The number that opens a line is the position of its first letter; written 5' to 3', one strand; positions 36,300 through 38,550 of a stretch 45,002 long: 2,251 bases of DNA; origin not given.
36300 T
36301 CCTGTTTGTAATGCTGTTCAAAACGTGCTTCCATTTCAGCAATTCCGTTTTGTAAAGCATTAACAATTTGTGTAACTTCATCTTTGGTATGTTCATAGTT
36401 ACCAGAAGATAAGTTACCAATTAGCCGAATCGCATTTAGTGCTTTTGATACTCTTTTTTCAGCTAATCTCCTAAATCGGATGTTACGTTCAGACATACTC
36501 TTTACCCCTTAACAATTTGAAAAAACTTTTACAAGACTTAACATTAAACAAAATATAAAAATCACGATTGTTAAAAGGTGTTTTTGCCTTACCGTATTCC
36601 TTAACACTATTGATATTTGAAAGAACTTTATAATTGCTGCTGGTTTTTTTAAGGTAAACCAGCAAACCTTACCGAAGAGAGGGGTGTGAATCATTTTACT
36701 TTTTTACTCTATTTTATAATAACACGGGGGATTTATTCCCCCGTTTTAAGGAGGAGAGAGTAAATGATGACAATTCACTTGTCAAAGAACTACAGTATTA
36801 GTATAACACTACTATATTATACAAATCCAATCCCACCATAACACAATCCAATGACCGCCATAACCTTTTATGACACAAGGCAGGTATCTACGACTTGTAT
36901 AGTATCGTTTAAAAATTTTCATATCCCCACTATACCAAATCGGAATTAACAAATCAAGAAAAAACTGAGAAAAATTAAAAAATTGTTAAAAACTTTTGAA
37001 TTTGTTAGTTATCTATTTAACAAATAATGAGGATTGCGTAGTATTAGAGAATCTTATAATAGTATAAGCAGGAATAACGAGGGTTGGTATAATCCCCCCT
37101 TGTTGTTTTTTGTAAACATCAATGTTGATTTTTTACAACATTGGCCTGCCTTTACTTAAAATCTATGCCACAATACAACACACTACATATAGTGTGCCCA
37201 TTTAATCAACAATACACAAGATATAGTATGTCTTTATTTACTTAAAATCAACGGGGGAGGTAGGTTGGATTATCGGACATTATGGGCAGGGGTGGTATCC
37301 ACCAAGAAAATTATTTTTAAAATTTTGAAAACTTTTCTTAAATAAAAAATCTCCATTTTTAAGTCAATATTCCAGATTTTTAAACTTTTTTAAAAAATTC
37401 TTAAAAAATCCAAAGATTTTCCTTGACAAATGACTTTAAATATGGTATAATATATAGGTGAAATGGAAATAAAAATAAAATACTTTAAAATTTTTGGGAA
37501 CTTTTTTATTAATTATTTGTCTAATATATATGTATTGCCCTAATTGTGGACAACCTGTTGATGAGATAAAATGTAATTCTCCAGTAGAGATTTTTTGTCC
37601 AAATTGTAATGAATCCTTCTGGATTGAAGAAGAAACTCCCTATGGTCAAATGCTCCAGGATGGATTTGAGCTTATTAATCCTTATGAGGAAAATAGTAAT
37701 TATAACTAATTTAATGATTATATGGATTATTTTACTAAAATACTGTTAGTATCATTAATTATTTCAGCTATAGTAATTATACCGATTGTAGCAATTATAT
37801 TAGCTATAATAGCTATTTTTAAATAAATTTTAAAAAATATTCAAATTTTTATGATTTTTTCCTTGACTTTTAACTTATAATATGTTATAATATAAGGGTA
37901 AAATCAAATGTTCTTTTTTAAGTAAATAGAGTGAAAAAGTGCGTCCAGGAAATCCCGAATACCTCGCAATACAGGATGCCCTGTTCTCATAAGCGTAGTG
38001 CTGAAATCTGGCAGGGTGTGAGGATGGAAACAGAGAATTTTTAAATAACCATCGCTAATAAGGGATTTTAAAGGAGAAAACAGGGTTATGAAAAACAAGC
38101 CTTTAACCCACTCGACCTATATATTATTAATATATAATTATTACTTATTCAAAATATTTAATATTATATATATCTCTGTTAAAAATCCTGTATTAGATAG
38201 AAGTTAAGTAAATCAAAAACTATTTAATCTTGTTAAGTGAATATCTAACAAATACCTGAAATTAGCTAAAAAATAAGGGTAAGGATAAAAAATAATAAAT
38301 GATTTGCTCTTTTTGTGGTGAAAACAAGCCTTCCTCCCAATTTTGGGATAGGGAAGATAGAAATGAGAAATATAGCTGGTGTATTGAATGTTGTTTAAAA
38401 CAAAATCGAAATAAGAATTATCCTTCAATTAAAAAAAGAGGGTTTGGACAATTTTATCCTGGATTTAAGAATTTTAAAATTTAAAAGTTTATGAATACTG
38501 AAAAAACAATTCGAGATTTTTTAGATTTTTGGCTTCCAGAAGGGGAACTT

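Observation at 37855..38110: Perfect promoter firing into a GC-enriched, nested-helix, ORF-free RNA of about 190 nt at the head of the late operon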

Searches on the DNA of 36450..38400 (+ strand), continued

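Call 82: search_with_rna_model(model_id=R1, source=L002, start=2400, end=3700, filters=off, max_evalue=10, show_alignments=2)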
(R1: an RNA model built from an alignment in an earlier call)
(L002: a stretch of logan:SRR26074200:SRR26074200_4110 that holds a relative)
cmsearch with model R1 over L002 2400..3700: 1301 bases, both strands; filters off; matches with E-value up to 10: 21.
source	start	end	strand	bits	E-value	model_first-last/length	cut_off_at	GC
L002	3130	3256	+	7.8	0.29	1-129/129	no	0.39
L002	3061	3107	+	7.6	0.32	1-129/129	no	0.19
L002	2510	2597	+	6.2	0.72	1-129/129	no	0.25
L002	2803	2845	-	5.2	1.3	1-129/129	no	0.28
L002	2871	2923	+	5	1.4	1-129/129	no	0.23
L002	3446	3484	-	5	1.4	1-129/129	no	0.15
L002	2959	2995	-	4.8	1.5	1-129/129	no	0.16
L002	3495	3508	+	4.7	1.6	1-129/129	no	0.43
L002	2708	2733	-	4.4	1.9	1-129/129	no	0.08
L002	3207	3227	-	4.3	2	1-129/129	no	0.38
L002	2690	2715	+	3.9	2.5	1-129/129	no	0.15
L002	2781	2821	+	3.6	3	1-129/129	no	0.27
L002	2493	2523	-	3.4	3.3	1-129/129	no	0.35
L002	3262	3295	-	3.3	3.6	1-129/129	no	0.18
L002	3386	3439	+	2.5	5.6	1-129/129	no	0.31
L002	3514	3560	-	2.5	5.7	1-129/129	no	0.21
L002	3543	3568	+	2.3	6.1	1-129/129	no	0.15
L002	2938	2958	+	2.1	6.9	84-104/129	no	0.05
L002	3289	3327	+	1.6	9.3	1-129/129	no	0.31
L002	3677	3692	-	1.5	9.6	1-129/129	no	0.38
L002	2644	2663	-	1.5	9.9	1-129/129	no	0.2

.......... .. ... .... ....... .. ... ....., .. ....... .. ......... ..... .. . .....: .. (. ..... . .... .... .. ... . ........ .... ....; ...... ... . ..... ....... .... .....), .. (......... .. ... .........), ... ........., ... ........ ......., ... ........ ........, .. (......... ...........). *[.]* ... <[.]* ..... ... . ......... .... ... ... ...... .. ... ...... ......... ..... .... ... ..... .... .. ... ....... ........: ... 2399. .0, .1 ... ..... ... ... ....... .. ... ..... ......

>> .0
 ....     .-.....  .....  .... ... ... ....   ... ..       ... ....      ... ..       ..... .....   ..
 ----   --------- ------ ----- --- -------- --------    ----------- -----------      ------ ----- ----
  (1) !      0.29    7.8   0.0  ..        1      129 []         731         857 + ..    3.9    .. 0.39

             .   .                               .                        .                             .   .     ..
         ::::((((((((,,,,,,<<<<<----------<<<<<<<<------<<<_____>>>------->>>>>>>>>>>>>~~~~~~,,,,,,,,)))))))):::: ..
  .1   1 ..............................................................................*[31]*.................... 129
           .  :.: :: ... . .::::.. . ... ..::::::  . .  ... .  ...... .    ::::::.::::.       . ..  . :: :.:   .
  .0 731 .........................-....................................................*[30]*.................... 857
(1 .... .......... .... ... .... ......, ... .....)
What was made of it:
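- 38023..38053 (+): Second hairpin P4, 5 bp with a 21-nt A+U-rich loop. No counterpart in the relative (call 82).
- On Structured RNA in general (comparative criterion): The outer helix and P4 are not maintained (call 82).
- It is not a ~70-nt two-stem element, and the second hairpin is not conserved (call 82).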

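Call 93: build_rna_model(alignment_id=A5, structure=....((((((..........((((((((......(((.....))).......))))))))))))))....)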
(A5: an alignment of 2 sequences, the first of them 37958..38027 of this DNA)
Model R2 built from alignment A5 (2 sequences, 70 columns); structure: as given.
model positions 70; base pairs 17; branch points 0; effective number of sequences 1.28; information 0.803 bits per position. Calibrated on 0.2 Mb of random sequence (short: E-values are rough).
structure used (alignment columns):
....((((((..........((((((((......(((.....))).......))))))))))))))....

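Call 94: search_with_rna_model(model_id=R2, source=L002, filters=off, max_evalue=10, show_alignments=2)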
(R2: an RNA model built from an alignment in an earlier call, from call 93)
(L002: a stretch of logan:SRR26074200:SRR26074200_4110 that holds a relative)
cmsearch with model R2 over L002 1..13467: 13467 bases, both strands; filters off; matches with E-value up to 10: 22.
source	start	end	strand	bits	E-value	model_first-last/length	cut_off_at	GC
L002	3143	3211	+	12.3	0.12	1-70/70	no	0.42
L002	11472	11522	+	10.8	0.33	1-70/70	no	0.29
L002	834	869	-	10.4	0.44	1-70/70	no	0.19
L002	8444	8474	+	8.4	1.8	1-70/70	no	0.39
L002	8538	8591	+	8.2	2.1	1-70/70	no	0.35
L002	9100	9171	-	8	2.3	1-70/70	no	0.31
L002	2179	2225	-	8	2.4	1-70/70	no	0.32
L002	12292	12310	+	7.8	2.7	1-70/70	no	0.37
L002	11280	11318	+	7.3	3.9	1-70/70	no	0.31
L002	9083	9138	+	7.2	4.2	1-70/70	no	0.32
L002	12953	13000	-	7.1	4.2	1-70/70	no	0.44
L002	200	257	-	7.1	4.3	1-70/70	no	0.24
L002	5784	5828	+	6.9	4.9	1-70/70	no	0.49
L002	3144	3210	-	6.9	5.1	1-70/70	no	0.43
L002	9704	9725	+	6.7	5.6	1-70/70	no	0.23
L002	9739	9761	+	6.5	6.7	1-70/70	no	0.35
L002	12727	12763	+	6.4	7.1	1-70/70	no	0.43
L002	4707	4770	+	6.3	7.4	1-70/70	no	0.25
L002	1135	1187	-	6.3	7.5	1-70/70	no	0.26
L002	1217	1247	-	6.2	8.3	1-70/70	no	0.1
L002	10406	10465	+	6.1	8.7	1-70/70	no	0.3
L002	9291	9371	-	6.1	9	1-70/70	no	0.37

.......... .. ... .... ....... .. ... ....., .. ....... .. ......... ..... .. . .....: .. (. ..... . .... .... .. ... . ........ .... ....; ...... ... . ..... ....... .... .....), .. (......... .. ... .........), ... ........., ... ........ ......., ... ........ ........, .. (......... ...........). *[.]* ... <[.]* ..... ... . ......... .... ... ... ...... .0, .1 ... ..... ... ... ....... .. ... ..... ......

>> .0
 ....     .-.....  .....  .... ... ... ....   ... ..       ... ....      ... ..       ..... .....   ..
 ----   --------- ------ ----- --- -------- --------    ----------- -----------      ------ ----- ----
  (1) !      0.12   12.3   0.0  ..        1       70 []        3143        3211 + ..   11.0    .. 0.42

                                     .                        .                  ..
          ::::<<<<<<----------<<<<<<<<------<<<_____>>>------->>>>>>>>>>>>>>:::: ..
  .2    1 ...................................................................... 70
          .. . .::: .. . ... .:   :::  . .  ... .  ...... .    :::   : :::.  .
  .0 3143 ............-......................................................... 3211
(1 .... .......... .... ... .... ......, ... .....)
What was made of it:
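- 37962..38023 (+): Two-part inner hairpin. P2 is 37962-68 with 38017-23. A 5' internal loop AAUACAGGAU follows. P3 is 37978-85 with 38010-17. The 24-nt apical loop holds a mini-hairpin, AGC 37992-94 with GCU 38000-02, followed by GA. Model R2 finds its best hit of the L002 locus in the syntenic leader at 3143-3211, 12.3 bits (call 94).
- Hairpin-only model built from the window alone: its best hit in the 13.5-kb L002 locus lies in the syntenic leader on the same strand, at 12.3 bits with E = 0.12 for 27 kb (call 94).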

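Call 95: search_with_rna_model(model_id=R2, source=window, filters=off, max_evalue=10)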
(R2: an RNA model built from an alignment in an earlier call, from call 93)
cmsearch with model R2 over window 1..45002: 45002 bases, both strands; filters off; matches with E-value up to 10: 19.
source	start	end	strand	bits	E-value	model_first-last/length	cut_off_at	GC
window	37958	38027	+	106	3.3e-29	1-70/70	no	0.5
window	41905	41946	+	12.6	0.32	1-70/70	no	0.43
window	978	1032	+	11.1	0.89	1-70/70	no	0.27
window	39225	39250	-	10.3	1.6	28-53/70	no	0.19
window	42185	42203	-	9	3.8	1-70/70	no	0.37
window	39665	39703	-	8.9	4.1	1-70/70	no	0.38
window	2131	2179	+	8.9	4.2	1-70/70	no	0.31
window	4360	4438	+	8.8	4.4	1-70/70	no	0.28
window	25570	25594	-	8.7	5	1-70/70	no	0.16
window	19573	19620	-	8.6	5.3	1-70/70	no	0.31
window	20987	21033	-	8.5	5.7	1-70/70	no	0.19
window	509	573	-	8.4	6.1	1-70/70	no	0.38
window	18984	19020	+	8.3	6.2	1-70/70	no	0.32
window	20375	20408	+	8.2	6.6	1-70/70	no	0.24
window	6966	6999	+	8.1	7.2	1-70/70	no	0.32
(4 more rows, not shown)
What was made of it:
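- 37962..38023 (+): Background is 1 hit that good in 90 kb (call 95).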

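Call 99: build_rna_model(alignment_id=A7, structure=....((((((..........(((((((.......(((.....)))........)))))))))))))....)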
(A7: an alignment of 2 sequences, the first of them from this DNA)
Model R3 built from alignment A7 (2 sequences, 70 columns); structure: as given.
model positions 70; base pairs 16; branch points 0; effective number of sequences 2; information 0.7 bits per position. Calibrated on 0.2 Mb of random sequence (short: E-values are rough).
structure used (alignment columns):
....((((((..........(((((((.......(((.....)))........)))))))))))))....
